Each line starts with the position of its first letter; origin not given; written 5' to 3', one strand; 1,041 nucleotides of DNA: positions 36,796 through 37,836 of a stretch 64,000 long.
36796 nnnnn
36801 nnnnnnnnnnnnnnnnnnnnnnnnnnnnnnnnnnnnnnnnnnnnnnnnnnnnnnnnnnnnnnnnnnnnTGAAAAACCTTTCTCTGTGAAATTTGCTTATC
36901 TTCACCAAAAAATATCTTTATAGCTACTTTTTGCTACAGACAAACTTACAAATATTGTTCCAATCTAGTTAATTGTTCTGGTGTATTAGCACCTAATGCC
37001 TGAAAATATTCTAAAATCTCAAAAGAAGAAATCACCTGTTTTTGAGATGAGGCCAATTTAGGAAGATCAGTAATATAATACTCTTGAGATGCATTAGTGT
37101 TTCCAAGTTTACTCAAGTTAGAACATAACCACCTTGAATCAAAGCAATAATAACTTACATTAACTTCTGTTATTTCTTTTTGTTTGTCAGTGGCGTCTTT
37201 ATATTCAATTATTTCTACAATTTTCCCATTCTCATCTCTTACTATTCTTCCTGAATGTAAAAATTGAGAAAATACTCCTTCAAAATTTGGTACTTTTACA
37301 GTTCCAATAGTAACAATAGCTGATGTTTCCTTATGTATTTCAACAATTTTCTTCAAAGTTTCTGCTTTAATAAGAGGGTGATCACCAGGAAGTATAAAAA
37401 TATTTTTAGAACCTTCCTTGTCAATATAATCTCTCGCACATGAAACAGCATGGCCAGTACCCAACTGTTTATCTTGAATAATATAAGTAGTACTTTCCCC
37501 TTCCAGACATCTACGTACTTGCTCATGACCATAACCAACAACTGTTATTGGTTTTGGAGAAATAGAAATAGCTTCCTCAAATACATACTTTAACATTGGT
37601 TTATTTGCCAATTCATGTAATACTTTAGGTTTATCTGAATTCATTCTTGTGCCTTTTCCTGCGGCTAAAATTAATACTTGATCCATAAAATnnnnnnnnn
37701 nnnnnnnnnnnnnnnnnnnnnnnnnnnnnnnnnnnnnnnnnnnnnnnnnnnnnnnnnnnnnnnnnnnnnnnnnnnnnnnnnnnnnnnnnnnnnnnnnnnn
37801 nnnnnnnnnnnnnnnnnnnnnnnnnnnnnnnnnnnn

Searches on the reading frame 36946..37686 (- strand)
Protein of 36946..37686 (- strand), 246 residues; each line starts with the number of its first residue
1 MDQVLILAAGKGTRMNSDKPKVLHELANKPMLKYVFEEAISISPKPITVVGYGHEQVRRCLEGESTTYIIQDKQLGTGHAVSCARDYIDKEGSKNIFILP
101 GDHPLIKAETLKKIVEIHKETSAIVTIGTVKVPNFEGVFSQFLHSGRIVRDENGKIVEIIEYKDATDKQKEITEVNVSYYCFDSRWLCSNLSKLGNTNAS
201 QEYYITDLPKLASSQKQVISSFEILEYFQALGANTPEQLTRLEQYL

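Call 5: search_protein_families(library=pfam, proteins=[window:36946-37686:-], max_evalue=0.01)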
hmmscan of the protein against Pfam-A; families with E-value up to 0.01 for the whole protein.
window:36946-37686:- (246 aa): 6 families
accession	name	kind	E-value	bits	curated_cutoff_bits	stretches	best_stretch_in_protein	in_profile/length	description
PF12804.13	NTP_transf_3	-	4.4e-19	69.7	27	1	4-126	1-120/160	MobA-like NTP transferase domain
PF00483.29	NTP_transferase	-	1.3e-15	58.1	21.2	1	5-218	3-215/245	Nucleotidyl transferase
PF01128.25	IspD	-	3.7e-07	30.6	27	1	4-127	3-127/221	2-C-methyl-D-erythritol 4-phosphate cytidylyltransferase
PF02348.25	CTP_transf_3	-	5.3e-06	26.8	22.6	1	19-138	14-135/217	Cytidylyltransferase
PF01983.22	CofC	-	0.0043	16.7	22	1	31-126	33-121/217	Guanylyl transferase CofC like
PF09420.15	Nop16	-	0.007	16.9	25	0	145-173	95-126/210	Ribosome biogenesis protein Nop16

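Call 6: search_protein_families(library=ncbifam, proteins=[window:36946-37686:-], max_evalue=0.01)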
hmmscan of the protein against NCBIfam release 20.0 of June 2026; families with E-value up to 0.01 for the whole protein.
window:36946-37686:- (246 aa): 48 families (the best 25 are shown)
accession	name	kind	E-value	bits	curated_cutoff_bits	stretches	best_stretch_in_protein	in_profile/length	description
TIGR01173.1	glmU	equivalog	4.8e-69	233.3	366.85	1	3-245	2-235/452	bifunctional UDP-N-acetylglucosamine diphosphorylase/glucosamine-1-phosphate N-acetyltransferase GlmU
NF010934.1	PRK14354.1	equivalog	1.4e-65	221.6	450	1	4-245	2-235/447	bifunctional UDP-N-acetylglucosamine diphosphorylase/glucosamine-1-phosphate N-acetyltransferase GlmU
NF010935.0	PRK14355.1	equivalog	3.2e-61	207.3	718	1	5-241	7-237/459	bifunctional UDP-N-acetylglucosamine diphosphorylase/glucosamine-1-phosphate N-acetyltransferase GlmU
NF010932.0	PRK14352.1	equivalog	2.7e-59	201.1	611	1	4-244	9-245/488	bifunctional UDP-N-acetylglucosamine diphosphorylase/glucosamine-1-phosphate N-acetyltransferase GlmU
NF010936.0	PRK14356.1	equivalog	8.9e-56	189.7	666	1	4-245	8-242/456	bifunctional UDP-N-acetylglucosamine diphosphorylase/glucosamine-1-phosphate N-acetyltransferase GlmU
NF010937.0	PRK14357.1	equivalog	9e-55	186.3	658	1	3-244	2-227/448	bifunctional UDP-N-acetylglucosamine diphosphorylase/glucosamine-1-phosphate N-acetyltransferase GlmU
NF006986.0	PRK09451.1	equivalog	5.4e-52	177.1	725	1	4-245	8-238/456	bifunctional UDP-N-acetylglucosamine diphosphorylase/glucosamine-1-phosphate N-acetyltransferase GlmU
NF010933.0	PRK14353.1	equivalog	6.9e-52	176.6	505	1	4-245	8-241/453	bifunctional UDP-N-acetylglucosamine diphosphorylase/glucosamine-1-phosphate N-acetyltransferase GlmU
NF010940.0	PRK14360.1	equivalog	1.5e-50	172.1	602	1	3-245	3-235/452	bifunctional UDP-N-acetylglucosamine diphosphorylase/glucosamine-1-phosphate N-acetyltransferase GlmU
NF010938.0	PRK14358.1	equivalog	2.3e-48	164.9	500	1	3-244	9-242/481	bifunctional N-acetylglucosamine-1-phosphate uridyltransferase/glucosamine-1-phosphate acetyltransferase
NF010939.0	PRK14359.1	equivalog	5.1e-44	150.5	592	1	3-243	4-230/430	bifunctional UDP-N-acetylglucosamine diphosphorylase/glucosamine-1-phosphate N-acetyltransferase GlmU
TIGR03992.1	Arch_glmU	subfamily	4.9e-23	81.6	292.1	1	3-223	2-206/393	bifunctional sugar-1-phosphate nucleotidylyltransferase/acetyltransferase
NF041313.1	UDPGP_AglF_Halo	equivalog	5.1e-19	68.6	400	1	4-225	3-215/234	UTP--glucose-1-phosphate uridylyltransferase AglF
TIGR01208.1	rmlA_long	equivalog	7.7e-15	54.6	320.25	1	5-211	3-201/353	glucose-1-phosphate thymidylyltransferase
TIGR03310.1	matur_MocA_YgfJ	equivalog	5.6e-13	49.3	186.45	1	4-127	2-124/188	molybdenum cofactor cytidylyltransferase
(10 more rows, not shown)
